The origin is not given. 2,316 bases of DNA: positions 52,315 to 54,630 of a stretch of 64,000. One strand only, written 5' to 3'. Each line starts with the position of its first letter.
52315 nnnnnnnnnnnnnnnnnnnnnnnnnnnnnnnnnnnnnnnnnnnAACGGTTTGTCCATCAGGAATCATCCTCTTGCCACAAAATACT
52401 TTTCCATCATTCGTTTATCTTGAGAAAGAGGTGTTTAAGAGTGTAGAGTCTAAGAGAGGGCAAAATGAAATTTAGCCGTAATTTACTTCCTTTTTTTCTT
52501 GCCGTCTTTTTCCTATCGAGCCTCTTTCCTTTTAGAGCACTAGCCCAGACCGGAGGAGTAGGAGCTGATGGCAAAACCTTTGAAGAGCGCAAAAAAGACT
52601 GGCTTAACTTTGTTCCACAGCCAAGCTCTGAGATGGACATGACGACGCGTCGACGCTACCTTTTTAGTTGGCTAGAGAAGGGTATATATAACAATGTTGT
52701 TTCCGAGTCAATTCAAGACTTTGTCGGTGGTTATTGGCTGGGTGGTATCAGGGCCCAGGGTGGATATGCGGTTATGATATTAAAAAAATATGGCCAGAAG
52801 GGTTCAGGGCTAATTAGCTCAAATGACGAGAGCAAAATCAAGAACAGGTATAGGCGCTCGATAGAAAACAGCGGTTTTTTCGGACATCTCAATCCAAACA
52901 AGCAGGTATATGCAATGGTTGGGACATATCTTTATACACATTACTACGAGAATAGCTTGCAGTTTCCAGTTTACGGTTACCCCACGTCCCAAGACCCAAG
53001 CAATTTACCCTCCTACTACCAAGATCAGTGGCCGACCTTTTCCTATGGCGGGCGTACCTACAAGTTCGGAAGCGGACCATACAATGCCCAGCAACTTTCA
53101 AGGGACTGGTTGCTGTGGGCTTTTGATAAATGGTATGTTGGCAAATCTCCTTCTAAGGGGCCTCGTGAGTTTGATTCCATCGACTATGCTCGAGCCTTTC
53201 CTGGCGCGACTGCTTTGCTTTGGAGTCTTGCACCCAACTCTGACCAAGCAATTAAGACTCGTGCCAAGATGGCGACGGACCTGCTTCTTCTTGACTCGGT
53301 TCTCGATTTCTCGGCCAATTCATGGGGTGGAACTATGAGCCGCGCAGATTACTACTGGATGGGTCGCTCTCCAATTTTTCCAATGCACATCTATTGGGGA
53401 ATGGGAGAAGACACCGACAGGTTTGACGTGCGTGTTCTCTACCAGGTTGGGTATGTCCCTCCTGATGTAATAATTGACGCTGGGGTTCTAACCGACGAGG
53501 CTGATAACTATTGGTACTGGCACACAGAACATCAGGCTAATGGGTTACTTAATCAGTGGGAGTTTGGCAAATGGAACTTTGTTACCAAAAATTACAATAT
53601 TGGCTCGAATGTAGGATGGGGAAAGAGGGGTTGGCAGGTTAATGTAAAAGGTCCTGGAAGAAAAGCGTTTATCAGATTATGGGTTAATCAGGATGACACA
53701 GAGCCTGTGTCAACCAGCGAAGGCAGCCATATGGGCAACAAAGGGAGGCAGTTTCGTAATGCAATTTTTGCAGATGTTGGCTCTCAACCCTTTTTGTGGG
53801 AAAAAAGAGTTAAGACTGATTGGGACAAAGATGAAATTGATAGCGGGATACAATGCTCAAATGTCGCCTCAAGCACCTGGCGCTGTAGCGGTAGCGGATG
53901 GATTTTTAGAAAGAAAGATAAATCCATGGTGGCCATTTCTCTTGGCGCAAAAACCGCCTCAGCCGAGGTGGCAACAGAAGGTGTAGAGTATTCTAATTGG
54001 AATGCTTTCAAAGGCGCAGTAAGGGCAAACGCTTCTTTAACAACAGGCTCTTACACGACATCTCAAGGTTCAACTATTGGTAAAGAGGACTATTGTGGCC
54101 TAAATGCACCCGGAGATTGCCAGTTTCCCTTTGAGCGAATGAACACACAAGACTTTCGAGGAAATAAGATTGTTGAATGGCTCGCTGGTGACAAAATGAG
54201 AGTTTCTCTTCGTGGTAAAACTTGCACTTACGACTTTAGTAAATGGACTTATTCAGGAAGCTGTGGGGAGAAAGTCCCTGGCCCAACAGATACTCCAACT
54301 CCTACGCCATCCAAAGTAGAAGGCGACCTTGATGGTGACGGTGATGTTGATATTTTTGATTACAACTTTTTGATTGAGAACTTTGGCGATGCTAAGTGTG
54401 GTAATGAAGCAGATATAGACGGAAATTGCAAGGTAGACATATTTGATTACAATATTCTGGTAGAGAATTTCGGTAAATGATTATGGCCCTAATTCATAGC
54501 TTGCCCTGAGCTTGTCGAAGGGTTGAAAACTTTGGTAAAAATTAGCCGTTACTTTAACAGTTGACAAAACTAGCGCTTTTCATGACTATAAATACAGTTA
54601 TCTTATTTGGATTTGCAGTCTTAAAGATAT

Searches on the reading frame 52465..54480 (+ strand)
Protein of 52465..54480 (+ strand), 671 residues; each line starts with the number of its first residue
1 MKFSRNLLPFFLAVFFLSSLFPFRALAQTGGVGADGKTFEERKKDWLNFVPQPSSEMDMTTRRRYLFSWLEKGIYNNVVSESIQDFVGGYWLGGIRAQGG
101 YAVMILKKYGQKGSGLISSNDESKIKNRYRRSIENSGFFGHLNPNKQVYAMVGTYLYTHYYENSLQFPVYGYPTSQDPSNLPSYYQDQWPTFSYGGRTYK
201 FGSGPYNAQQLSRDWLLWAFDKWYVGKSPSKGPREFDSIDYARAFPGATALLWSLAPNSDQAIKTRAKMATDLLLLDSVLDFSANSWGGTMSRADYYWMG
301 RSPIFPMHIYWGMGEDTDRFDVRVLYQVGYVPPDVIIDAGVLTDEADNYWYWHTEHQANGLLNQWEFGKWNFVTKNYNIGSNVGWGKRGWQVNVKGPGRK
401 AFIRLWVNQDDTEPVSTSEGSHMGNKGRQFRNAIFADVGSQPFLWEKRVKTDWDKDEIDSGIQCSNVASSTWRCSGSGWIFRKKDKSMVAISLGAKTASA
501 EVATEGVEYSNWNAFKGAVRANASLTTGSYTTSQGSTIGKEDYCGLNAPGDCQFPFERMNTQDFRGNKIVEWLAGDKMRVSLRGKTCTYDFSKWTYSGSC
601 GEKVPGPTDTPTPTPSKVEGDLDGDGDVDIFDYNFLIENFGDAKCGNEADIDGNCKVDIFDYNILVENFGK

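Call 6: search_protein_families(library=pfam, proteins=[window:52465-54480:+], max_evalue=0.01)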
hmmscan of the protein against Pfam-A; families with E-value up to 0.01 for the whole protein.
window:52465-54480:+ (671 aa): 1 family
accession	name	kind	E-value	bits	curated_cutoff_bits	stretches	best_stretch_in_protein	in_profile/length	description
PF00404.24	Dockerin_1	-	0.0023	18.5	22.9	1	620-665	2-52/57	Dockerin type I domain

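Call 61: find_homologous_proteins(query=window:52552-54264:+, max_evalue=0.00001)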
Query window:52552-54264:+ (571 aa): 19 proteins with E <= 0.00001 among 7893 candidates.
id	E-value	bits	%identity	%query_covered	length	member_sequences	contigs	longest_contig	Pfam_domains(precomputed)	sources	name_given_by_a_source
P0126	0.0e+0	1356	100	100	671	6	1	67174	-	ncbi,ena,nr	ncbi:hypothetical protein IID21_00320 [Patescibacteria group bacterium]|nr:hypothetical protein [Pat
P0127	7.6e-234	796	62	99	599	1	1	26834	-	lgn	-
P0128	1.4e-224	765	59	99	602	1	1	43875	-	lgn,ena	-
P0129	2.6e-218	744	58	100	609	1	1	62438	-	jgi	-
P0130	1.5e-215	735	57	99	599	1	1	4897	-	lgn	-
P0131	2.0e-212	725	58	99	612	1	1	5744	-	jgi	-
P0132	9.3e-199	680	53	99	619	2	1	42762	-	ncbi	ncbi:MAG: hypothetical protein ACE5HO_03835 [bacterium]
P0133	2.1e-196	672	55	99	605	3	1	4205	-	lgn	-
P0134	6.1e-188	644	53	99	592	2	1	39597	-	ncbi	ncbi:MAG: hypothetical protein ACE5IY_06460 [bacterium]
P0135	8.1e-183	627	52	99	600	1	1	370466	-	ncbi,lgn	-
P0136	9.2e-176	604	51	100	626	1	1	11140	-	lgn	-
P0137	7.8e-175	601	49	99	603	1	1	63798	-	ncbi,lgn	-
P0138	1.3e-173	597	49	99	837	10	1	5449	-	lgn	-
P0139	3.4e-172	592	49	100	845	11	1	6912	-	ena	-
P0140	4.2e-172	592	49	99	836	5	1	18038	-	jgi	jgi:hypothetical protein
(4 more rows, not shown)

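Call 62: find_encoding_contigs(protein=P0129, flank=8000, max_places=1)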
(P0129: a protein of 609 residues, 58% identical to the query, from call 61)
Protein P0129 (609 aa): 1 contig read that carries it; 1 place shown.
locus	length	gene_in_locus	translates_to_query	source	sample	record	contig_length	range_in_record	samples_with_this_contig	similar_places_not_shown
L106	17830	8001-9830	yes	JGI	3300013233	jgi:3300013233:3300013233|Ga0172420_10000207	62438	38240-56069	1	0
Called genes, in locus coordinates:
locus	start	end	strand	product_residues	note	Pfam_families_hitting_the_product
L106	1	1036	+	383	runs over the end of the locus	PF13439:Glyco_transf_4, PF13579:Glyco_trans_4_4, PF20706:GT4-conflict (weak), PF00534:Glycos_transf_1, PF13692:Glyco_trans_1_4, PF13524:Glyco_trans_1_2 (weak)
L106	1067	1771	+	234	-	PF08241:Methyltransf_11, PF13649:Methyltransf_25 (weak)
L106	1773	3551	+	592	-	PF01229:Glyco_hydro_39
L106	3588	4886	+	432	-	PF13439:Glyco_transf_4, PF13477:Glyco_trans_4_2 (faint), PF13579:Glyco_trans_4_4 (weak), PF00534:Glycos_transf_1, PF13692:Glyco_trans_1_4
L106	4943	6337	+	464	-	PF01943:Polysacc_synt, PF13440:Polysacc_synt_3, PF03023:MurJ (weak), PF01554:MatE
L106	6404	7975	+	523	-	PF01663:Phosphodiest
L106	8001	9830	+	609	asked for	-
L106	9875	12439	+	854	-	PF16889:Hepar_II_III_N, PF07940:Hepar_II_III_C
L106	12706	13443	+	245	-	PF00535:Glycos_transf_2, PF13641:Glyco_tranf_2_3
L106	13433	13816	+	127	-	PF10066:DUF2304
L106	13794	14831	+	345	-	PF02388:FemAB (faint), PF13480:Acetyltransf_6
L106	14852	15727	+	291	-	PF01522:Polysacc_deac_1, PF11959:DUF3473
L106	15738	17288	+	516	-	PF13231:PMT_2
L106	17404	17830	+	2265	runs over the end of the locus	?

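Call 63: find_encoding_contigs(protein=P0127, flank=8000, max_places=1)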
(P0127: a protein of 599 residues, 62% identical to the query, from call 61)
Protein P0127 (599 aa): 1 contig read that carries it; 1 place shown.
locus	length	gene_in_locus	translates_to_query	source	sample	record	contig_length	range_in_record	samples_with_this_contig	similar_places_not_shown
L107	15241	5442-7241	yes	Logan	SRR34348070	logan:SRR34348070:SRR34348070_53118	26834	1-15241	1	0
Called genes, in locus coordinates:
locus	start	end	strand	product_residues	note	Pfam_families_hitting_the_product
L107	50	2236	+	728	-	PF01663:Phosphodiest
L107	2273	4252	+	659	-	PF01663:Phosphodiest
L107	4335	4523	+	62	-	-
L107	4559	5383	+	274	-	-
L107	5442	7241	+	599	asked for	-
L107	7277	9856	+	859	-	PF16889:Hepar_II_III_N, PF07940:Hepar_II_III_C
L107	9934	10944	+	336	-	PF01073:3Beta_HSD, PF01370:Epimerase, PF02719:Polysacc_synt_2, PF04321:RmlD_sub_bind, PF16363:GDP_Man_Dehyd, PF07993:NAD_binding_4, PF02719:Polysacc_synt_2 (weak)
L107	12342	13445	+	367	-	PF04339:FemAB_like (faint), PF02388:FemAB (faint), PF13480:Acetyltransf_6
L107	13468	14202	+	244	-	PF00535:Glycos_transf_2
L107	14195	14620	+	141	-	PF10066:DUF2304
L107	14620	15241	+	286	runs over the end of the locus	PF01522:Polysacc_deac_1, PF11959:DUF3473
